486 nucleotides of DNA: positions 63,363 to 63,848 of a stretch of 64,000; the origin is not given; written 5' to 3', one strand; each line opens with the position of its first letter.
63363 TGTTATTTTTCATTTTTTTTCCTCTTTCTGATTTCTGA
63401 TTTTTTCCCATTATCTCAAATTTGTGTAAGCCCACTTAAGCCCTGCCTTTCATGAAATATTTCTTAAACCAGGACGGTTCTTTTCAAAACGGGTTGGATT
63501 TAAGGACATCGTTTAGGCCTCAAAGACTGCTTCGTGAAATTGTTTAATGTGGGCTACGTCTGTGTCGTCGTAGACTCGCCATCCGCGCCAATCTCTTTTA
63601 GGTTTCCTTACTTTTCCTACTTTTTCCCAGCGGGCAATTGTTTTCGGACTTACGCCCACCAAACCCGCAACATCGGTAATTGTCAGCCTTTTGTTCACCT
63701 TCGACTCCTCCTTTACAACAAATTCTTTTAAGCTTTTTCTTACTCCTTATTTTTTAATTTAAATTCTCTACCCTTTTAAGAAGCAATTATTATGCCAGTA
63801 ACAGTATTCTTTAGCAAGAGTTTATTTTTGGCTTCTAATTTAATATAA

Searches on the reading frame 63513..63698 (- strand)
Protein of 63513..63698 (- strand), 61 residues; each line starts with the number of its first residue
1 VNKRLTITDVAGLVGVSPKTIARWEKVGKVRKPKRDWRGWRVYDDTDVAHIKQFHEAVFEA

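Call 70: search_protein_families(library=pfam, proteins=[window:63513-63698:-], max_evalue=0.01)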
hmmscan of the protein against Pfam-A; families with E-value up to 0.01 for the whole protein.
window:63513-63698:- (61 aa): 11 families
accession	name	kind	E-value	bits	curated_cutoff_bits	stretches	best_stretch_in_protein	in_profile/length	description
PF13411.12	MerR_1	-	9.6e-11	42.1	21.6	1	6-55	2-50/69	MerR HTH family regulatory protein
PF00376.29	MerR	-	3e-09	37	28.2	1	6-43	1-38/38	MerR family regulatory protein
PF13560.12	HTH_31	-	0.00048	20.8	27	1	3-35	13-44/64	Helix-turn-helix domain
PF13542.12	HTH_Tnp_ISL3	-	0.00061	19.6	27.4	1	5-24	27-46/51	Helix-turn-helix domain of transposase family ISL3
PF01381.28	HTH_3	-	0.0011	19.4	23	1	4-26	9-31/55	Helix-turn-helix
PF13384.12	HTH_23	-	0.0016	18.6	24.6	1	4-24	17-37/50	Homeodomain-like domain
PF13518.12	HTH_28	-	0.0024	18.4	25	1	4-26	13-34/52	Helix-turn-helix domain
PF13338.12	AbiEi_4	-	0.0032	18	25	1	6-35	15-43/49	Transcriptional regulator, AbiEi antitoxin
PF00356.27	LacI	-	0.0035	17.5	27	1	6-23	1-18/46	Bacterial regulatory proteins, lacI family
PF08822.17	DUF1804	-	0.0043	17.4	29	1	3-60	18-73/164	Protein of unknown function (DUF1804)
PF12728.13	HTH_17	-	0.0051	17.5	27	1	5-29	2-26/51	Helix-turn-helix domain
